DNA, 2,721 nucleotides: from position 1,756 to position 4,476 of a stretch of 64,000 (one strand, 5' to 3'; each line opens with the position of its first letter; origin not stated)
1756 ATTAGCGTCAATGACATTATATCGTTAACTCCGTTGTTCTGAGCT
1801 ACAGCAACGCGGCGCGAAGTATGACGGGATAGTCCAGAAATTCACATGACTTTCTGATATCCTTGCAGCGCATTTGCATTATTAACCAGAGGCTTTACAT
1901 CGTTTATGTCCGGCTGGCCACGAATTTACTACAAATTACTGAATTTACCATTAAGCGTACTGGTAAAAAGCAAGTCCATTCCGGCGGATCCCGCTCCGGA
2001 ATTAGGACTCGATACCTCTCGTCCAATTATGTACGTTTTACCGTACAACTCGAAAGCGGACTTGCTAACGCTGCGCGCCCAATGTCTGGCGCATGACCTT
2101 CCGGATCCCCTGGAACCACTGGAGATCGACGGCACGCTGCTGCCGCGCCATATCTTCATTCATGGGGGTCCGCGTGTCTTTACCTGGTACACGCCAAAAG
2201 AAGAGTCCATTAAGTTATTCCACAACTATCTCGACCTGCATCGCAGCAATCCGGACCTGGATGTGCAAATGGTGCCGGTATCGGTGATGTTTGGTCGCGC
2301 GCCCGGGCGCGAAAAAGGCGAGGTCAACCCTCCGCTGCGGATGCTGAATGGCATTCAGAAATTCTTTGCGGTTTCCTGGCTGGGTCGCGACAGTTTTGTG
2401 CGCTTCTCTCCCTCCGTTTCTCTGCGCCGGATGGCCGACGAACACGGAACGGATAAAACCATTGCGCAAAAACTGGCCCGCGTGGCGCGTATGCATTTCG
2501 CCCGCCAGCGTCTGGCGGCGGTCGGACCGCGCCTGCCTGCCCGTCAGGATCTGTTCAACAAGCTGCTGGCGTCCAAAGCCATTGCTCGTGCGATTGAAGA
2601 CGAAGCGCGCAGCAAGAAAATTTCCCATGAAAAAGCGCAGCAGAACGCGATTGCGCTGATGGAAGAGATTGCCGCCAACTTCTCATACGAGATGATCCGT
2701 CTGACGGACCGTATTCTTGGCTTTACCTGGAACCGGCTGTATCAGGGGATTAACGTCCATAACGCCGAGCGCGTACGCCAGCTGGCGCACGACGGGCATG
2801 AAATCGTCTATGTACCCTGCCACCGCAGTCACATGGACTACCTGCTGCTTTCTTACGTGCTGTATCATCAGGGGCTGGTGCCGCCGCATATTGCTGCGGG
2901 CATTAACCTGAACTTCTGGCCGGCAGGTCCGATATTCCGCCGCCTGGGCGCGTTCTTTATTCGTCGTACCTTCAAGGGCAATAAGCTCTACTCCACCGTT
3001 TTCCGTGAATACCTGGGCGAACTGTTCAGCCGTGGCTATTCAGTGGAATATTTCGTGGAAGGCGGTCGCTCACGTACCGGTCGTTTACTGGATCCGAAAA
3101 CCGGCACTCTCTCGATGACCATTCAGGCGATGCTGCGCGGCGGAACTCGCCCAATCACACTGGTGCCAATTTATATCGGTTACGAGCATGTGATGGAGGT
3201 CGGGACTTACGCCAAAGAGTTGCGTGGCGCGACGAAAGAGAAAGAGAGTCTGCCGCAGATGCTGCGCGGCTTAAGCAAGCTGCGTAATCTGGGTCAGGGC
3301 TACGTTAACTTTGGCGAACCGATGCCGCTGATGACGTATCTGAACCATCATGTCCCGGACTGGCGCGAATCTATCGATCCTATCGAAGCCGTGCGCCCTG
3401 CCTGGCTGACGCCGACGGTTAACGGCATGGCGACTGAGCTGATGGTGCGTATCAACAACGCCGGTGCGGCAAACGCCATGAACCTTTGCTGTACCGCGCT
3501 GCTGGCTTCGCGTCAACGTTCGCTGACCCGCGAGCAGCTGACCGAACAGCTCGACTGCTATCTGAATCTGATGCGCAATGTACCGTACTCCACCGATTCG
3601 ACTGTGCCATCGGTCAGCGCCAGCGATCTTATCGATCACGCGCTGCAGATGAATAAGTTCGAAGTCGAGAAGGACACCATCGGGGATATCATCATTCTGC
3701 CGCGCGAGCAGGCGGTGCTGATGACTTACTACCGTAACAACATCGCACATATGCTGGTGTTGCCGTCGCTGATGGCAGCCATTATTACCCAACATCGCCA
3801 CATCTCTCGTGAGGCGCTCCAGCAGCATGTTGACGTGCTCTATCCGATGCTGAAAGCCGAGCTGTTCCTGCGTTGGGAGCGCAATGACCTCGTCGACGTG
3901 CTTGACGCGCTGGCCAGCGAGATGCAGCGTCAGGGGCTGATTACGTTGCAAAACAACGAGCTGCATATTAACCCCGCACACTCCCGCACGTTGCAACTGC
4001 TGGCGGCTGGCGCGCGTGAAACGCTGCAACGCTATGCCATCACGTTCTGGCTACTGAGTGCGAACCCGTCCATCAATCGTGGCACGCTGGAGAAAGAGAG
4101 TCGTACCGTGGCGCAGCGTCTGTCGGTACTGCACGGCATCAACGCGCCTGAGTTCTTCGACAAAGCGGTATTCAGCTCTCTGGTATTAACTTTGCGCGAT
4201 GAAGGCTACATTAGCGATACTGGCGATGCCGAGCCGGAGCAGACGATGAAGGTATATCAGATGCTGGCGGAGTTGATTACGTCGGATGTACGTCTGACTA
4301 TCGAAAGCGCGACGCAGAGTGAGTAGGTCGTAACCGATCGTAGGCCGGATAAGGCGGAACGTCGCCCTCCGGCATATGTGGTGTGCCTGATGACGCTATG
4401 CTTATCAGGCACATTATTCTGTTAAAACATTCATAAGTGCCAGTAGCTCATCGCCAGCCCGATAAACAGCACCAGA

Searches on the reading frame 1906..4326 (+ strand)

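Call 48: search_protein_families(library=ncbifam, proteins=[window:1906-4326:+], max_evalue=1e-10)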
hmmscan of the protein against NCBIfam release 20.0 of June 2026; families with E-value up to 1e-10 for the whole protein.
window:1906-4326:+ (806 aa): 4 families
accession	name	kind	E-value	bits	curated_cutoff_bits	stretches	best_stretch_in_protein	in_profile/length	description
NF003441.0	PRK04974.1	equivalog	0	1310.6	610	1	1-805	1-814/823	glycerol-3-phosphate 1-O-acyltransferase PlsB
TIGR03703.1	plsB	equivalog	0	1181.3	618.5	1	11-799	1-799/799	glycerol-3-phosphate 1-O-acyltransferase PlsB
NF002886.0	PRK03355.1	equivalog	2.4e-72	244.6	721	1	180-775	147-749/787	glycerol-3-phosphate 1-O-acyltransferase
NF008883.0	PRK11915.1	equivalog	1.9e-32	112.6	698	1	276-645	93-453/621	lysophospholipid acyltransferase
